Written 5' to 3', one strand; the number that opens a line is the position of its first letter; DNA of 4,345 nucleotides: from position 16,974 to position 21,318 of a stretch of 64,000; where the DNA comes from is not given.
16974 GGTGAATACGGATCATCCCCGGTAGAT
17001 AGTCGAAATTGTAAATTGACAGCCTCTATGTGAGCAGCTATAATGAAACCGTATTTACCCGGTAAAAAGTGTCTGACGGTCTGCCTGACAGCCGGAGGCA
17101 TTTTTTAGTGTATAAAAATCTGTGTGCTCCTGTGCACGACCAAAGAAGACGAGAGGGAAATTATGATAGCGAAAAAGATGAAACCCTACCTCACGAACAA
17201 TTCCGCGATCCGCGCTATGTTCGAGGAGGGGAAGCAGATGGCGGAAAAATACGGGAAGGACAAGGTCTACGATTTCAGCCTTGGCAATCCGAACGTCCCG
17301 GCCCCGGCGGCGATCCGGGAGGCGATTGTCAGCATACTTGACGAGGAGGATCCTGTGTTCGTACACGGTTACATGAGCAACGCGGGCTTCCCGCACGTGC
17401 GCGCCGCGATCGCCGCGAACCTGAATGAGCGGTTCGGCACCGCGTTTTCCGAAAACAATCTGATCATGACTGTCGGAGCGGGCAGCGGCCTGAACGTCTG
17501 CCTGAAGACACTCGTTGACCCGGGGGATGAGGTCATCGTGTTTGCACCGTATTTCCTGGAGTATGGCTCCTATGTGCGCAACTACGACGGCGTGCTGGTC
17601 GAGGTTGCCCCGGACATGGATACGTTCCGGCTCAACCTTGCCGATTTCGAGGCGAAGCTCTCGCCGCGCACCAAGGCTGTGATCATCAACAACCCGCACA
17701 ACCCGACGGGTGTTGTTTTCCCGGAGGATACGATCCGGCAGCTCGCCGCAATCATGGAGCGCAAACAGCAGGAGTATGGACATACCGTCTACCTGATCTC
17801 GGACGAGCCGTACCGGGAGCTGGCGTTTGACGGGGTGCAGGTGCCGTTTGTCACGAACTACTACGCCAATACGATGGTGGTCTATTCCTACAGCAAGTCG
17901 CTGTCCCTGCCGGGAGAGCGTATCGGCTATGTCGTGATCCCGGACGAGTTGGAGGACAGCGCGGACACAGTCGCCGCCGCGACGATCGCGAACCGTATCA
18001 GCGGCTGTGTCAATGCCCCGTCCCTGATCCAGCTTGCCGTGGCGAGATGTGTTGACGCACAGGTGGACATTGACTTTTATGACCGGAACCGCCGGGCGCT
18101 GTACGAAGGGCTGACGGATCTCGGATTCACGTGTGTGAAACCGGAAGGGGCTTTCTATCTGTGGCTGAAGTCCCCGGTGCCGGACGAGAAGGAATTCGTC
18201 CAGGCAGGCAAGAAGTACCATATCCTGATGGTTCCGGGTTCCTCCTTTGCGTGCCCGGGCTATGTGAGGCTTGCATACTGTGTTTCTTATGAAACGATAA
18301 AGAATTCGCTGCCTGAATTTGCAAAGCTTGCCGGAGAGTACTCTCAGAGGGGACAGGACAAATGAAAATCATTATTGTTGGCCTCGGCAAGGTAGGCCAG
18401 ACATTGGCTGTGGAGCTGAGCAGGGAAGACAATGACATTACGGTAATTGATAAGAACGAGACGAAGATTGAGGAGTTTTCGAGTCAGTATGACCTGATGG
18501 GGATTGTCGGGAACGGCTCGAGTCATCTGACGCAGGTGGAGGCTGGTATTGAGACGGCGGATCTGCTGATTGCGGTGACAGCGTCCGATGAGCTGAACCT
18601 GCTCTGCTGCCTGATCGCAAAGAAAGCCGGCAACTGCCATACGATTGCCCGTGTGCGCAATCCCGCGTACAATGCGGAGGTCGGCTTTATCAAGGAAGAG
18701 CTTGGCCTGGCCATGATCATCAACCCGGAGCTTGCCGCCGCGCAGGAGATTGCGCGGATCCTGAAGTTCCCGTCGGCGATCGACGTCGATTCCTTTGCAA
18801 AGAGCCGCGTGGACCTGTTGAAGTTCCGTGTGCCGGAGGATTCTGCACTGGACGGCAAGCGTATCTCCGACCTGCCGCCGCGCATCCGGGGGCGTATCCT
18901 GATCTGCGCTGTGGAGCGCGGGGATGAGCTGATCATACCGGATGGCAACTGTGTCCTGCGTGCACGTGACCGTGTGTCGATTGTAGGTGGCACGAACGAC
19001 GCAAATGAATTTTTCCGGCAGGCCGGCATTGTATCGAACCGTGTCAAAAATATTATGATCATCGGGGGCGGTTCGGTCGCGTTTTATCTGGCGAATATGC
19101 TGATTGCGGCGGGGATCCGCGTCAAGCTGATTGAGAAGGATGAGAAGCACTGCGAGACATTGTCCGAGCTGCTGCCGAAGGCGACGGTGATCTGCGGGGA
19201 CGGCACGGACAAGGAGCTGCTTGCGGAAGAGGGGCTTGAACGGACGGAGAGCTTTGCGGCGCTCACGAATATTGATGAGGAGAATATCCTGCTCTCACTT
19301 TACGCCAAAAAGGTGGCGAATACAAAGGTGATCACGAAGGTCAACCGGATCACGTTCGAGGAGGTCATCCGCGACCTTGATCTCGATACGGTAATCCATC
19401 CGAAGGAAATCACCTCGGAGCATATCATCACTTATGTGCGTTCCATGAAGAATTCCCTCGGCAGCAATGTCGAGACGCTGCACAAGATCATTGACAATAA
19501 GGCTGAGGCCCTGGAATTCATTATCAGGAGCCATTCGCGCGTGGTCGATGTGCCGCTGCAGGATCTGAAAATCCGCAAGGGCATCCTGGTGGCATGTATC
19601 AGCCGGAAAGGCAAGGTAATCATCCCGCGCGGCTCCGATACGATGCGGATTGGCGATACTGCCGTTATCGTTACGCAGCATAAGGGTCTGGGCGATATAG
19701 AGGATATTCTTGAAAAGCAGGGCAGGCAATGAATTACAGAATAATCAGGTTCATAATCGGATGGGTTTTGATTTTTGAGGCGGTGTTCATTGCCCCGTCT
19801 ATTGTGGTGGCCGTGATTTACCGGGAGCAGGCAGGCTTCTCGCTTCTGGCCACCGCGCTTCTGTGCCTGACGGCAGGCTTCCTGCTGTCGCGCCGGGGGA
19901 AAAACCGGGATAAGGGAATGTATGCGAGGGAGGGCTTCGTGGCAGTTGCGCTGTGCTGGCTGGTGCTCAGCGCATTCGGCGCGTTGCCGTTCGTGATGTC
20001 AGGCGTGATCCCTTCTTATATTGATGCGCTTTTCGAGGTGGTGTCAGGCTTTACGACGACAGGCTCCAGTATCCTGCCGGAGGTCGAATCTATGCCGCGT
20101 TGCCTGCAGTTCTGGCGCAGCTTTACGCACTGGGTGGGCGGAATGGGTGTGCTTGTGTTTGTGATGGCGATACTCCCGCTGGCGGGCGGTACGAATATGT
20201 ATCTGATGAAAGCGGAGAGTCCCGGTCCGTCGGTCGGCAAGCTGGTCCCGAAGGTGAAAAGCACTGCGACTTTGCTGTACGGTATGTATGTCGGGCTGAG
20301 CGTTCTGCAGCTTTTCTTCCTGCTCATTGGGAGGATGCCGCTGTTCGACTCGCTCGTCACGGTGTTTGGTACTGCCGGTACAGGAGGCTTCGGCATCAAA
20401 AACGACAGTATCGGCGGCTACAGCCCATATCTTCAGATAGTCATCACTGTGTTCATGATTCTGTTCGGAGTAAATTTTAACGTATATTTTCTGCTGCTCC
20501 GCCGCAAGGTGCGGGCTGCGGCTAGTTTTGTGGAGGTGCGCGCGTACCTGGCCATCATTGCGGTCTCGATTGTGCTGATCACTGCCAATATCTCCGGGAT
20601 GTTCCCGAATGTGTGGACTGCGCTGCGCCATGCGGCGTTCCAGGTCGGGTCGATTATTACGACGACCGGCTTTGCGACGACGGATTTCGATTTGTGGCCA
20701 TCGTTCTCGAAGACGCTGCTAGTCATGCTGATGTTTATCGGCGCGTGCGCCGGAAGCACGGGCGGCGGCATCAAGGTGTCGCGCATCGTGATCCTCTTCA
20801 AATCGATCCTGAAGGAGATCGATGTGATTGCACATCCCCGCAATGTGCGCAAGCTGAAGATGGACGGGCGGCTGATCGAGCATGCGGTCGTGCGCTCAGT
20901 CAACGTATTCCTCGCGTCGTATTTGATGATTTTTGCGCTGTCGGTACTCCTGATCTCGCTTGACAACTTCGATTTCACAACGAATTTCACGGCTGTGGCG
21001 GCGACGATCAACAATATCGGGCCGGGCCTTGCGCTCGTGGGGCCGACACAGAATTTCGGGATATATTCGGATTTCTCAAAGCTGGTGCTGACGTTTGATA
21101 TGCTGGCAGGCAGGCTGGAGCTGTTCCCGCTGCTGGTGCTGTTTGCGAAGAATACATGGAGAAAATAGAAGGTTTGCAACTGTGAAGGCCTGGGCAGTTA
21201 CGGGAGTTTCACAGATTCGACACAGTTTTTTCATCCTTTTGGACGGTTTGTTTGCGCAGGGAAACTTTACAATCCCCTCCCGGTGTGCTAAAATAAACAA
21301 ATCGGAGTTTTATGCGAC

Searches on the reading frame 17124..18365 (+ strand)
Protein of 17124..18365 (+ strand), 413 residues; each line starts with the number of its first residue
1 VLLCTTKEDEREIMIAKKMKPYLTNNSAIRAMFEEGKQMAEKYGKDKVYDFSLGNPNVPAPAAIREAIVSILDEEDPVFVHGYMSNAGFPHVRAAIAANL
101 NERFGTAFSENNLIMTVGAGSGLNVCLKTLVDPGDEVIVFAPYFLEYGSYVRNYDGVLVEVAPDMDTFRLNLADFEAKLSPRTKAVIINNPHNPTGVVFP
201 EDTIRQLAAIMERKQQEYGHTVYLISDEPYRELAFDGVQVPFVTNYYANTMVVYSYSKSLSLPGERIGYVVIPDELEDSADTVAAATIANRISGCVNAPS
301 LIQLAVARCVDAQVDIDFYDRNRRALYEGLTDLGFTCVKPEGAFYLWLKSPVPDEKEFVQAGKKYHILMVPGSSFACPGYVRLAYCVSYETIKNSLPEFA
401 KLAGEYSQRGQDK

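Call 74: search_protein_families(library=pfam, proteins=[window:17124-18365:+], max_evalue=0.0001)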
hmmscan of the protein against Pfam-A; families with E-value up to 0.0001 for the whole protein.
window:17124-18365:+ (413 aa): 2 families
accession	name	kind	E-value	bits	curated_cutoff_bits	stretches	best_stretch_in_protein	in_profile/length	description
PF00155.27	Aminotran_1_2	-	2.1e-55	188.8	19.7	1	48-394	3-356/361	Aminotransferase class I and II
PF00266.25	Aminotran_5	-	2.7e-06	27.1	21.5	1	106-208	57-165/371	Aminotransferase class-V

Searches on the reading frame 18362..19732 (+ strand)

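Call 74: search_protein_families(library=pfam, proteins=[window:18362-19732:+], max_evalue=0.0001)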
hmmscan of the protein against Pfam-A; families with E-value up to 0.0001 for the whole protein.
window:18362-19732:+ (456 aa): 17 families
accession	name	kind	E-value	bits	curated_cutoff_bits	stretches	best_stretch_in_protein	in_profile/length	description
PF02254.24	TrkA_N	-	2.7e-52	176.4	23.8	2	3-121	1-115/116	TrkA-N domain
PF02080.26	TrkA_C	-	4.2e-25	87.9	27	2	154-220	3-69/71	TrkA-C domain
PF13241.12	NAD_binding_7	-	7.6e-11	43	22.1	0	2-90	9-86/104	Putative NAD(P)-binding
PF03807.23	F420_oxidored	-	8.4e-10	39.6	21.6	0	2-64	1-59/94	NADP oxidoreductase coenzyme F420-dependent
PF02558.23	ApbA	-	2.3e-09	37.5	22.2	0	3-42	1-39/150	Ketopantoate reductase PanE/ApbA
PF01488.26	Shikimate_DH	-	4.1e-08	33.8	24.3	0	2-78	14-88/138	Shikimate / quinate 5-dehydrogenase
PF03721.20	UDPG_MGDP_dh_N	-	4.1e-08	33.5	27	1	1-41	1-41/187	UDP-glucose/GDP-mannose dehydrogenase family, NAD binding domain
PF03435.24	Sacchrp_dh_NADP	-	3.3e-07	31.1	25.1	0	3-42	1-42/129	Saccharopine dehydrogenase NADP binding domain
PF01494.25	FAD_binding_3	-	7.6e-07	29.1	22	0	231-266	4-39/349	FAD binding domain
PF01266.30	DAO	-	4.2e-06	27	27.9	0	2-32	1-31/353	FAD dependent oxidoreductase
PF00070.33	Pyr_redox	-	1.7e-05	25.6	22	0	231-264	2-35/82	Pyridine nucleotide-disulphide oxidoreductase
PF01210.29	NAD_Gly3P_dh_N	-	1.7e-05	25.3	23.1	0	231-289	2-60/158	NAD-dependent glycerol-3-phosphate dehydrogenase N-terminus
PF13478.12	XdhC_C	-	1.8e-05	25.7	29.7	0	232-274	2-42/125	XdhC Rossmann domain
PF01262.27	AlaDh_PNT_C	-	3.7e-05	23.7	23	0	215-290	10-79/214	Alanine dehydrogenase/PNT, C-terminal domain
PF07992.20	Pyr_redox_2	-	4e-05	23.6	26.1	0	230-293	2-58/291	Pyridine nucleotide-disulphide oxidoreductase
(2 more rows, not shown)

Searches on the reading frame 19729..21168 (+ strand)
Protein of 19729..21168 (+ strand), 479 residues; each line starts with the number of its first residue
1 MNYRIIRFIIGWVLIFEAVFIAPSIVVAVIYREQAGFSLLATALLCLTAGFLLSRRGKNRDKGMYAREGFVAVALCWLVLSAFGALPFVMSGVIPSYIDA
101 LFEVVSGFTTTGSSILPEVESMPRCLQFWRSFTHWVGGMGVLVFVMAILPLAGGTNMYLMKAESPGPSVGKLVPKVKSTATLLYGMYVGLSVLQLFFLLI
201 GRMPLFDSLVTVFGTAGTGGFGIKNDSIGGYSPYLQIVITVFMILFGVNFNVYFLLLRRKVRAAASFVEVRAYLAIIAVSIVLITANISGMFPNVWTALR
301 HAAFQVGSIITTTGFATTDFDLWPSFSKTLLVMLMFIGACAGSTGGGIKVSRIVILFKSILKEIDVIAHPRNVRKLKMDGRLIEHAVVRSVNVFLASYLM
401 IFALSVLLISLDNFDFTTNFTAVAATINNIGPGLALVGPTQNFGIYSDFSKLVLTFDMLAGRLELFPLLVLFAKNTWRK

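Call 13: search_protein_families(library=pfam, proteins=[window:19729-21168:+])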
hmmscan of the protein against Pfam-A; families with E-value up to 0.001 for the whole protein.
window:19729-21168:+ (479 aa): 1 family
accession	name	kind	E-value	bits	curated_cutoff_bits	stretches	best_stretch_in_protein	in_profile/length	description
PF02386.22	TrkH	-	7.4e-64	216.5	27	1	45-474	11-492/502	Cation transport protein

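Call 94: find_homologous_proteins(query=window:19729-21168:+, max_evalue=1e-150)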
Query window:19729-21168:+ (479 aa): 7845 proteins with E <= 1e-150 among 8000 candidates; the best 120 are listed.
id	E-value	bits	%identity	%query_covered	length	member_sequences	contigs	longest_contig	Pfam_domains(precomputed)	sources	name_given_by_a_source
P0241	0.0e+0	1034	100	100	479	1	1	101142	PF02386.23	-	-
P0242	3.4e-288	974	93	100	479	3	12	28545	PF02386.23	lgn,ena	-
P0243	1.2e-251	854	80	100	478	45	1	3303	PF02386.23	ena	-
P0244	1.7e-251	853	81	100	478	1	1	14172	PF02386.23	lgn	-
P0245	6.1e-251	851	81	100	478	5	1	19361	PF02386.23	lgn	-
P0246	1.4e-250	850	80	100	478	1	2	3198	PF02386.23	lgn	-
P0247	8.2e-250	848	80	100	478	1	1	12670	PF02386.23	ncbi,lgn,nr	ncbi:MAG: TrkH family potassium uptake protein [Lachnospiraceae bacterium]|nr:TrkH family potassium 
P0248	6.9e-249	845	80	100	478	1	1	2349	PF02386.23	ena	-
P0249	2.1e-248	843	80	100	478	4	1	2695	PF02386.23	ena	-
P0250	2.8e-247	839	80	100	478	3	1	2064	PF02386.23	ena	-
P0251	5.8e-247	838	79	100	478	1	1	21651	PF02386.23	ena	-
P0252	1.5e-246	837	80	100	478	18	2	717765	PF02386.23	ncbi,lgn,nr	ncbi:TrkH family potassium uptake protein [bacterium 1XD42-54]|nr:TrkH family potassium uptake prote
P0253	5.7e-246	835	80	100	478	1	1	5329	PF02386.23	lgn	-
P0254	3.1e-245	833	77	100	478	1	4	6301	PF02386.23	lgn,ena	-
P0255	3.2e-245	833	77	100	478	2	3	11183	PF02386.23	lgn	-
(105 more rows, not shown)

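Call 95: find_encoding_contigs(protein=P0242, flank=10000, max_places=4)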
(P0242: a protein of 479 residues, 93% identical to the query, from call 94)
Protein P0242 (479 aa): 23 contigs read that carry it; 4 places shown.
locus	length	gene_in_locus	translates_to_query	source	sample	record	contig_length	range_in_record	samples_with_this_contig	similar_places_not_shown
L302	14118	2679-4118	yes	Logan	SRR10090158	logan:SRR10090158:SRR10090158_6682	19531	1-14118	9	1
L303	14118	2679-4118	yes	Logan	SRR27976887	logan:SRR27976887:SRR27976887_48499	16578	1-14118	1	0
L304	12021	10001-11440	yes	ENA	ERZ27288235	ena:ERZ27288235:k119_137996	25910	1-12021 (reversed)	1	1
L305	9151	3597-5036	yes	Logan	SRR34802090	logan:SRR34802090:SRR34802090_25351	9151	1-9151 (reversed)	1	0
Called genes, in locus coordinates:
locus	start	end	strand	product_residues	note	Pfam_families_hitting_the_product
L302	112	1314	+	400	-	PF00155:Aminotran_1_2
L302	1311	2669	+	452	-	PF00070:Pyr_redox (faint), PF01488:Shikimate_DH (faint), PF01494:FAD_binding_3 (faint), PF02254:TrkA_N, PF02558:ApbA (faint), PF02080:TrkA_C, PF02254:TrkA_N, PF02080:TrkA_C, +4 more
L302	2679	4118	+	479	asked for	PF02386:TrkH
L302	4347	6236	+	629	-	PF02095:Extensin_1 (weak), PF08239:SH3_3 (faint), PF00877:NLPC_P60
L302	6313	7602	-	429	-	PF01595:CNNM, PF00571:CBS, PF03471:CorC_HlyC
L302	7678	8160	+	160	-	PF12670:DUF3792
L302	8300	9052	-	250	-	PF08220:HTH_DeoR, PF08279:HTH_11 (weak), PF00455:DeoRC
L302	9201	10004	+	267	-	PF00834:Ribul_P_3_epim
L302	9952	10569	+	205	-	PF01380:SIS, PF13580:SIS_2 (weak)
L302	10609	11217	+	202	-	PF00215:OMPdecase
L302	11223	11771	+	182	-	PF13580:SIS_2 (faint), PF01380:SIS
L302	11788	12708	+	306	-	PF00190:Cupin_1 (faint), PF07883:Cupin_2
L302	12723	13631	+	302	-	PF01050:MannoseP_isomer (faint), PF07883:Cupin_2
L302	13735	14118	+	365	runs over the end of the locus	PF13407:Peripla_BP_4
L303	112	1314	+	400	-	PF00155:Aminotran_1_2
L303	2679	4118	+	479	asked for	PF02386:TrkH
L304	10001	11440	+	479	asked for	PF02386:TrkH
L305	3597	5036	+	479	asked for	PF02386:TrkH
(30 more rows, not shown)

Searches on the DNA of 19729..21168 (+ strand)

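Call 96: search_with_rna_model(model_id=R1, sources=[L302, L303, L304, L305], max_evalue=5)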
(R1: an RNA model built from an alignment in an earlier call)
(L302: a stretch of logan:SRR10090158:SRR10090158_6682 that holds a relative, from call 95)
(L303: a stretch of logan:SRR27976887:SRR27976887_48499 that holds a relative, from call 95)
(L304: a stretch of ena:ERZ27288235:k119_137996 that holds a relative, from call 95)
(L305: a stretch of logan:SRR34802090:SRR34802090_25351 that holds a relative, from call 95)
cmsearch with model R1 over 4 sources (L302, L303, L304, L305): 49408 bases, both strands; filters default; matches with E-value up to 5: 2.
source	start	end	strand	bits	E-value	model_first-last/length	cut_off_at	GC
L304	1398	1483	+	68.8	1.6e-11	1-91/91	no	0.64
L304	7300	7377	+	21.1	0.018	1-91/91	no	0.56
